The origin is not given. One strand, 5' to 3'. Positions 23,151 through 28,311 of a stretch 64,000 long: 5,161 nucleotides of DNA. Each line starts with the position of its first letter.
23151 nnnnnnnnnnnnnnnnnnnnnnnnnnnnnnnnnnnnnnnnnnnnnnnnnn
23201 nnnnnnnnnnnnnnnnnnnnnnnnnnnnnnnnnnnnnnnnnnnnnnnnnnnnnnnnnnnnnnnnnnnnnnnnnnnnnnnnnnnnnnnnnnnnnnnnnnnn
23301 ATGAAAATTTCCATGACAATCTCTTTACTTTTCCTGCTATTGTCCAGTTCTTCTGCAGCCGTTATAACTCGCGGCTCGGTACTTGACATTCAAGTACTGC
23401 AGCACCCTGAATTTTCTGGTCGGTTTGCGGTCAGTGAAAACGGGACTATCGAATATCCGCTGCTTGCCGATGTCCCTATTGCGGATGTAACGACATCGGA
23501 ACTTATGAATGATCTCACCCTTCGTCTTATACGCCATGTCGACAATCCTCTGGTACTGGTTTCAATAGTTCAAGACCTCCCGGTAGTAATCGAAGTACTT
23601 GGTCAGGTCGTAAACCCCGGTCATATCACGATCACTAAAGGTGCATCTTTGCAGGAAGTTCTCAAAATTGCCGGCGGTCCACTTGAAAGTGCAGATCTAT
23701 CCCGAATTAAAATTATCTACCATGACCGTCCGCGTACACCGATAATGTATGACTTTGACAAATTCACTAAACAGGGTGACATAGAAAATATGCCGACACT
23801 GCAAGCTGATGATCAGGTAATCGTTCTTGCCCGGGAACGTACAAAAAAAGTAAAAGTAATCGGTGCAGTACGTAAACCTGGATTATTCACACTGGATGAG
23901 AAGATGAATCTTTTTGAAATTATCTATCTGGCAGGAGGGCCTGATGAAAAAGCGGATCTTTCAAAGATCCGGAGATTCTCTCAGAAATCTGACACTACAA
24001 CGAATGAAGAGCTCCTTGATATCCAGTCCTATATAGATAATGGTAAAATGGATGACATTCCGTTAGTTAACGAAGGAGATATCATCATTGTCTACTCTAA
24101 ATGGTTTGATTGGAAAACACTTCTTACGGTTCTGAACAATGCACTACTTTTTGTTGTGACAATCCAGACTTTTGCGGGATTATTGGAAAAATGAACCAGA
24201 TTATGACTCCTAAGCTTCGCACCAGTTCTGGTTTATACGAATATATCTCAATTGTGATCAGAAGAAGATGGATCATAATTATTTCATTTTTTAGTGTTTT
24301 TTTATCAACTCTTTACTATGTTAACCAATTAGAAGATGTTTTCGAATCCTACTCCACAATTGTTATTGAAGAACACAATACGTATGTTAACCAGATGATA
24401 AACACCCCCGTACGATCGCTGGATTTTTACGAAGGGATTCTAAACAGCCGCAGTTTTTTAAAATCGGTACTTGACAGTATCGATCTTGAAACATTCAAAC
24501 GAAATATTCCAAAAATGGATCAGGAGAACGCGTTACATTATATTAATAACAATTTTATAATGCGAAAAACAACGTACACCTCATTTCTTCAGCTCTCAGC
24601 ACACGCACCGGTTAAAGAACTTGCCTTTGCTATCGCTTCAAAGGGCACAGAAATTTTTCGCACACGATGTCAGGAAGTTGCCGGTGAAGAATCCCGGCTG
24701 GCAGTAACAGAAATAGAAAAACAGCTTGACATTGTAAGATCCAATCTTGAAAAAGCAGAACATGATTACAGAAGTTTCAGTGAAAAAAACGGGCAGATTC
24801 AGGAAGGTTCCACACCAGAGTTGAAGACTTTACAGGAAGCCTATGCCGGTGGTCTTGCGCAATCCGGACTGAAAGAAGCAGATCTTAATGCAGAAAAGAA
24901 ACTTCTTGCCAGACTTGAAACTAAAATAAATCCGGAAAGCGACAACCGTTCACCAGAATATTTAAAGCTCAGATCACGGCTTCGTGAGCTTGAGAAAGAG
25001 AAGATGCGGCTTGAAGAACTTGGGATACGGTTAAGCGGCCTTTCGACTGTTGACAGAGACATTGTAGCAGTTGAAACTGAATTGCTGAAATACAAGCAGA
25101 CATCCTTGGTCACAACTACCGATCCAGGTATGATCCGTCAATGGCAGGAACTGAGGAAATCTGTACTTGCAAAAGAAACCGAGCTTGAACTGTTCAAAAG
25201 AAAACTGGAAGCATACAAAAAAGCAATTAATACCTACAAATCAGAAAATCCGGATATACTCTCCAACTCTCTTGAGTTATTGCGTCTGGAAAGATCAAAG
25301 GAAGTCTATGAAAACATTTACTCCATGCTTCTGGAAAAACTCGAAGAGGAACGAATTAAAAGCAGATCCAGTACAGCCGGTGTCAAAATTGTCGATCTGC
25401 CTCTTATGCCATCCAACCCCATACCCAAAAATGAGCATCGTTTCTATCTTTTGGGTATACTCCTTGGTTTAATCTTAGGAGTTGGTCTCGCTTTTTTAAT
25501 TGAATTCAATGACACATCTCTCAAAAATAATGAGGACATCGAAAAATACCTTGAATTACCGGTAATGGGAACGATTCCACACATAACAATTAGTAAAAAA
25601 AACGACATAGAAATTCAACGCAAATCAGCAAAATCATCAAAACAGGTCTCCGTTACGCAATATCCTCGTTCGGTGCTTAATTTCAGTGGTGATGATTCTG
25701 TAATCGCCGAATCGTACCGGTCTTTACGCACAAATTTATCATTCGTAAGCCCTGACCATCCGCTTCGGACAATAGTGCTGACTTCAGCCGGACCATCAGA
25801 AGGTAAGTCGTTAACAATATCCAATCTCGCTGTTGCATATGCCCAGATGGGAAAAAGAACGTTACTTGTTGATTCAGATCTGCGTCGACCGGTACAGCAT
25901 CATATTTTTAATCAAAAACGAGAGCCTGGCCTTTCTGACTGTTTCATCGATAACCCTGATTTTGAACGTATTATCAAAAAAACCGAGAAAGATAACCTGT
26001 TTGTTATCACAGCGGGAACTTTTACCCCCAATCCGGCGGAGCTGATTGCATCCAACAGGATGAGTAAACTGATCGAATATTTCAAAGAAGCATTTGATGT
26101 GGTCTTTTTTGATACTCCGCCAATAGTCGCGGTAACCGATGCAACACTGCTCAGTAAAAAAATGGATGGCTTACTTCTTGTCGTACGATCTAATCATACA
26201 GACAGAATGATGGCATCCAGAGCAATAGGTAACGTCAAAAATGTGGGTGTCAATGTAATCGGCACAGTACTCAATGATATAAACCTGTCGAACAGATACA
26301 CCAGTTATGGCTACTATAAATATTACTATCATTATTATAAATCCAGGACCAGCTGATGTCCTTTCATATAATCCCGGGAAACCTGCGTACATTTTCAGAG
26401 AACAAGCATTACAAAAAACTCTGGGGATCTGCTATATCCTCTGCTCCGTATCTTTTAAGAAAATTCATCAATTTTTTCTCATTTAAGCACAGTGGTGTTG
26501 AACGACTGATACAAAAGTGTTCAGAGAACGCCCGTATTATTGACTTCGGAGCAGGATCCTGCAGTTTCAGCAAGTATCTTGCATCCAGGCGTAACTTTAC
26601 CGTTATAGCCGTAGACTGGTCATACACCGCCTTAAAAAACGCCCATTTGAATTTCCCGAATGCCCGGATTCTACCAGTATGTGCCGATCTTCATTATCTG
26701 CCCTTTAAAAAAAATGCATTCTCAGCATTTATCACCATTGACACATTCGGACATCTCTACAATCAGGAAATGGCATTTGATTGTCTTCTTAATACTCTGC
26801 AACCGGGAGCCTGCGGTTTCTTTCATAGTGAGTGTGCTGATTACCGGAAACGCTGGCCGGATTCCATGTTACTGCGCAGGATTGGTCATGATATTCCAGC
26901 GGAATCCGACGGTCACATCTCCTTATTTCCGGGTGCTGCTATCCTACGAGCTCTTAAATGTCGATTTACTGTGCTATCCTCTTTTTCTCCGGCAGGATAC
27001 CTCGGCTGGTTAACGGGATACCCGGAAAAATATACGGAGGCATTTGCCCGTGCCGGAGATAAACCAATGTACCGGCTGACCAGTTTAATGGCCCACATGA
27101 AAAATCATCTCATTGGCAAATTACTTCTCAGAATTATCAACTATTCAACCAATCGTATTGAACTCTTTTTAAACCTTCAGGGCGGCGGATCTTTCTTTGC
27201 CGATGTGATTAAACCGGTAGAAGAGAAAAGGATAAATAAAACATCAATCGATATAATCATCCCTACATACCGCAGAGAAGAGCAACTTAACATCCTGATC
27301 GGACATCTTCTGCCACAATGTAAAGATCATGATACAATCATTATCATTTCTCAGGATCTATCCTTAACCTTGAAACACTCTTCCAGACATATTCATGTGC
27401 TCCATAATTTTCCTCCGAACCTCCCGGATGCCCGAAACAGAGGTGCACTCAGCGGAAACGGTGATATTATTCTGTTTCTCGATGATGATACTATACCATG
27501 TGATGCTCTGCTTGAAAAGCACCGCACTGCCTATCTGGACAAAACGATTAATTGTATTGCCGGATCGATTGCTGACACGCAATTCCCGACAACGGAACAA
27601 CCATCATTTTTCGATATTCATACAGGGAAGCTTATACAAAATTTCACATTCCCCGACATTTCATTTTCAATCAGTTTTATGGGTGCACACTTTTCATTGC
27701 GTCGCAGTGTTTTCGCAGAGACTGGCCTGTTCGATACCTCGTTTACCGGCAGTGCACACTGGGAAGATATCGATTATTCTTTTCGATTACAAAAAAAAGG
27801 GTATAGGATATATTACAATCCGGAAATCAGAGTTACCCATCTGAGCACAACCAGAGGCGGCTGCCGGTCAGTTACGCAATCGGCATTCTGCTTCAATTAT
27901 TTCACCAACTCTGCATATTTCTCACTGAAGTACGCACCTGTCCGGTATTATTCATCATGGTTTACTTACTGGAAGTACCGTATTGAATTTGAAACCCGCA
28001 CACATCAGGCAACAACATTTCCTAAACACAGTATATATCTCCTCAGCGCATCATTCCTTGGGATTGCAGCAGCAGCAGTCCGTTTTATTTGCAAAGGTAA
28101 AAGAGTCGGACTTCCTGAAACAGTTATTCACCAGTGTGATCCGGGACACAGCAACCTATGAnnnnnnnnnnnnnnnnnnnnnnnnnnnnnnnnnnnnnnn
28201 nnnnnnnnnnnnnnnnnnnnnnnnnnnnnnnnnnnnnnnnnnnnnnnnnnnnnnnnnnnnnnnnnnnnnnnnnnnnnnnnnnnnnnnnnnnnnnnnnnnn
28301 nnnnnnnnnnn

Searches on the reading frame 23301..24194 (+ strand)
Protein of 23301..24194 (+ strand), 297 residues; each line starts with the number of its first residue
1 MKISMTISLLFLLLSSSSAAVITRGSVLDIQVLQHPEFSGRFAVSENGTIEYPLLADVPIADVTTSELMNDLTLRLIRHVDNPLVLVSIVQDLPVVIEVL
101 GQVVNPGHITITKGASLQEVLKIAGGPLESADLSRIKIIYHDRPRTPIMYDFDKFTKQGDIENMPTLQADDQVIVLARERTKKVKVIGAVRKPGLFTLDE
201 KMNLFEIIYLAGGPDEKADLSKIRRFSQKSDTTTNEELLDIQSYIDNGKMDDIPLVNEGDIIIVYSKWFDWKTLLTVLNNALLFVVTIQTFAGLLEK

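Call 13: search_protein_families(library=ncbifam, proteins=[window:23301-24194:+], max_evalue=0.01)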
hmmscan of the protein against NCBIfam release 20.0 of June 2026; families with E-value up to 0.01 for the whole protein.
window:23301-24194:+ (297 aa): 6 families
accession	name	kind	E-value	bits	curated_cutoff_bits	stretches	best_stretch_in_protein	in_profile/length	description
TIGR03027.2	pepcterm_export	equivalog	1e-28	100.1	180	2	21-175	4-164/169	XrtA/PEP-CTERM system exopolysaccharide export protein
TIGR03028.1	EpsE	equivalog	2.7e-26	92.4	262.65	2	22-174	4-158/239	polysaccharide export protein EpsE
NF041843.1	EpsY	equivalog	5.7e-21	74.7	320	1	18-159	51-194/211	exopolysaccharide export protein EpsY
NF011658.0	PRK15078.1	subfamily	1.3e-15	57.1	333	1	25-222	90-297/380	polysaccharide export protein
NF045978.1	ComEA_MAG0490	equivalog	1.8e-11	44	98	2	95-138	41-83/162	MAG0490 family ComEA-like DNA-binding protein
NF011722.0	PRK15175.1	equivalog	0.0099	14.7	456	0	43-211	106-269/355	Vi polysaccharide ABC transporter protein VexA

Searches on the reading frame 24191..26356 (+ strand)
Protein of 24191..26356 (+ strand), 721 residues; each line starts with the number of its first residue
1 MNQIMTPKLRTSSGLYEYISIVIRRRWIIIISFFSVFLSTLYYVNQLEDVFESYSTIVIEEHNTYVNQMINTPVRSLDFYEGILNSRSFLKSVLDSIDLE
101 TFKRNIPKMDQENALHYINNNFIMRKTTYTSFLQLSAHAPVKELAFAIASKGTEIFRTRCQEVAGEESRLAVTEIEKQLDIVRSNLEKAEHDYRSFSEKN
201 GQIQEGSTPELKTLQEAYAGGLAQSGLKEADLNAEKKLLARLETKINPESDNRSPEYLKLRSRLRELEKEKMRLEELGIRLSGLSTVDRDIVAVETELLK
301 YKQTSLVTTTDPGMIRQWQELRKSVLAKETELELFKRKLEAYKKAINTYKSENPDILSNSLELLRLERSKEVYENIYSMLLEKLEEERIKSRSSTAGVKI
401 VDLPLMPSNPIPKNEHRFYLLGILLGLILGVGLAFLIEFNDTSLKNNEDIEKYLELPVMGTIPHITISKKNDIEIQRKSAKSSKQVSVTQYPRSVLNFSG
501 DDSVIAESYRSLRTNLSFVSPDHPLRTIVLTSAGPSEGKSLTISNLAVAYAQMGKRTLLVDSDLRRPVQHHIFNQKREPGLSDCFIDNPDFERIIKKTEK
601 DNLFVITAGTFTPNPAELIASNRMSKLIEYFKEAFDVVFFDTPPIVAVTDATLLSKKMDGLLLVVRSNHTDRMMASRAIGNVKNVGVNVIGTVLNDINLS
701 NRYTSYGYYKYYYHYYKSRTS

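Call 13: search_protein_families(library=ncbifam, proteins=[window:24191-26356:+], max_evalue=0.01)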
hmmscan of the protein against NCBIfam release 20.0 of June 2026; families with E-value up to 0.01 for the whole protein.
window:24191-26356:+ (721 aa): 17 families
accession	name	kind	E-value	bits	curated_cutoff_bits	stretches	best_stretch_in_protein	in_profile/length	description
TIGR01007.1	eps_fam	subfamily_domain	2.7e-59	200.1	108.05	1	507-712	1-203/204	polysaccharide biosynthesis tyrosine autokinase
NF008568.0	PRK11519.1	equivalog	4.1e-58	197.2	1068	1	338-714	350-716/720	tyrosine-protein kinase Wzc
NF007350.0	PRK09841.1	equivalog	2.4e-57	194.6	1248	1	337-716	349-723/726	tyrosine-protein kinase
TIGR01005.1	eps_transp_fam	subfamily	7.4e-51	173.2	411.7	1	287-716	300-739/754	exopolysaccharide transport protein family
TIGR03029.1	EpsG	equivalog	7.9e-40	136.7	313.8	1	505-696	83-274/274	chain length determinant protein tyrosine kinase EpsG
TIGR03018.1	pepcterm_TyrKin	hypoth_equivalog_domain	1e-38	132.8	230.65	1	499-695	5-207/207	XrtA-associated tyrosine autokinase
TIGR03007.1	pepcterm_ChnLen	equivalog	1.7e-35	122.2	278.85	1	15-478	3-476/498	XrtA system polysaccharide chain length determinant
TIGR03017.1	EpsF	equivalog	1.1e-13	50.8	422.75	1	323-462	304-443/444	chain length determinant protein EpsF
TIGR01969.1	minD_arch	subfamily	2.3e-13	49.9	201.75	1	526-698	1-171/251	cell division ATPase MinD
TIGR01006.1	polys_exp_MPA1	subfamily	7.5e-10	38.6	296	1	397-464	156-223/226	CspC family polysaccharide chain length determinant protein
TIGR01968.1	minD_bact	equivalog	2.5e-07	30.3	212.9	1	527-695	3-171/261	septum site-determining protein MinD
NF041546.1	ParA_partition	equivalog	8.9e-06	25.4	180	0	538-606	12-81/203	ParA family partition ATPase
NF047398.1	AAA_KGGVGR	domain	0.00018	21.9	90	1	538-592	15-72/190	KGGVGR-motif variant AAA ATPase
NF033200.1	F430_CfbC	exception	0.00085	18.7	402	1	538-700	12-181/260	Ni-sirohydrochlorin a,c-diamide reductive cyclase ATP-dependent reductase subunit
TIGR02016.1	BchX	equivalog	0.00099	18.5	331.2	0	537-587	11-61/296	chlorophyllide a reductase iron protein subunit X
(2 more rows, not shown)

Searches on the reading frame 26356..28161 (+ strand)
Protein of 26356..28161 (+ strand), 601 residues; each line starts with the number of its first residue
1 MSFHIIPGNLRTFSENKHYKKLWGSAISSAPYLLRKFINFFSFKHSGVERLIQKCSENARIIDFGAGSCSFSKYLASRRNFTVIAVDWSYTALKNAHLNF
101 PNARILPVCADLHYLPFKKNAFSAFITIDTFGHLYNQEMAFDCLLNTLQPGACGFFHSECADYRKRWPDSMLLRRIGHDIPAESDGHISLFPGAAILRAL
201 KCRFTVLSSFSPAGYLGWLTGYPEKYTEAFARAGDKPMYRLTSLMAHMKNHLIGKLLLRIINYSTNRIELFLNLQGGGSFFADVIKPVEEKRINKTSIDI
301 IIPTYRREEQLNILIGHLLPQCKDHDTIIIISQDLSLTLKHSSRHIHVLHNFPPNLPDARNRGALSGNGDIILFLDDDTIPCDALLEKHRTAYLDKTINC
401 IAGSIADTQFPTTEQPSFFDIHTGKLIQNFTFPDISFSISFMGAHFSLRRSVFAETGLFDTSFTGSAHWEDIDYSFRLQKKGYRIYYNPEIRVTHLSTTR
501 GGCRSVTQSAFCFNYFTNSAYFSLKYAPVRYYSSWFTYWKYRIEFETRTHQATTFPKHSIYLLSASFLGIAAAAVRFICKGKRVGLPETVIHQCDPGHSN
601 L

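Call 13: search_protein_families(library=ncbifam, proteins=[window:26356-28161:+], max_evalue=0.01)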
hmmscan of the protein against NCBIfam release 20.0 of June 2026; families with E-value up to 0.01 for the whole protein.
window:26356-28161:+ (601 aa): 16 families
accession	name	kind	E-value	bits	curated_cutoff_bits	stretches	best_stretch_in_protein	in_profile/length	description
NF038299.1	EPS_HpsN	equivalog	1.3e-26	93.3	425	1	297-526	2-253/317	hormogonium polysaccharide biosynthesis glycosyltransferase HpsN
NF041875.1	EPS_EpsD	equivalog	8.7e-20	71.4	370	1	298-500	1-211/325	exopolysaccharide biosynthesis glycosyltransferase EpsD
TIGR03965.1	mycofact_glyco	equivalog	4.3e-13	48.9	280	1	284-496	62-281/467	mycofactocin biosynthesis glycosyltransferase MftF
NF041394.1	GtaseAglG_Halo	equivalog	2.9e-07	30.1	440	1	357-496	71-216/304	glucosyl-dolichyl phosphate glucuronosyltransferase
TIGR04283.1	glyco_like_mftF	equivalog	3.2e-06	26.9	182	1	299-488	2-179/221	TIGR04283 family arsenosugar biosynthesis glycosyltransferase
NF038302.1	EPS_HpsE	equivalog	3.3e-06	26.3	300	1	357-496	75-223/307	hormogonium polysaccharide biosynthesis glycosyltransferase HpsE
TIGR01556.1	rhamnosyltran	subfamily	2e-05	23.9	200.55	1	360-497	62-202/281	rhamnosyltransferase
TIGR02072.1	BioC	equivalog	2.5e-05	24.2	184.95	1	51-123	27-99/244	malonyl-ACP O-methyltransferase BioC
NF045667.1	MTase_DVU1556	equivalog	4.1e-05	23.1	155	1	54-127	19-90/213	DVU_1556 family methyltransferase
TIGR03937.1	PgaC_IcaA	equivalog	0.00022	20.3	422.3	0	443-492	202-247/407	poly-beta-1,6-N-acetyl-D-glucosamine synthase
NF001241.0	PRK00216.1-2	equivalog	0.0006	19.5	327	1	56-132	50-121/231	demethylmenaquinone methyltransferase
NF050819.1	PolSacchBiosHfsG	equivalog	0.0011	18.2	500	1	358-496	81-217/302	polysaccharide biosynthesis protein HfsG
NF004452.0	PRK05785.1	equivalog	0.0019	17.7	207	1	37-125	31-114/228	hypothetical protein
TIGR03534.1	RF_mod_PrmC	equivalog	0.0022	17.5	199.1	1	48-104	77-136/253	peptide chain release factor N(5)-glutamine methyltransferase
TIGR01934.1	MenG_MenH_UbiE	subfamily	0.0022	17.3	158.35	1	54-125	38-110/223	ubiquinone/menaquinone biosynthesis methyltransferase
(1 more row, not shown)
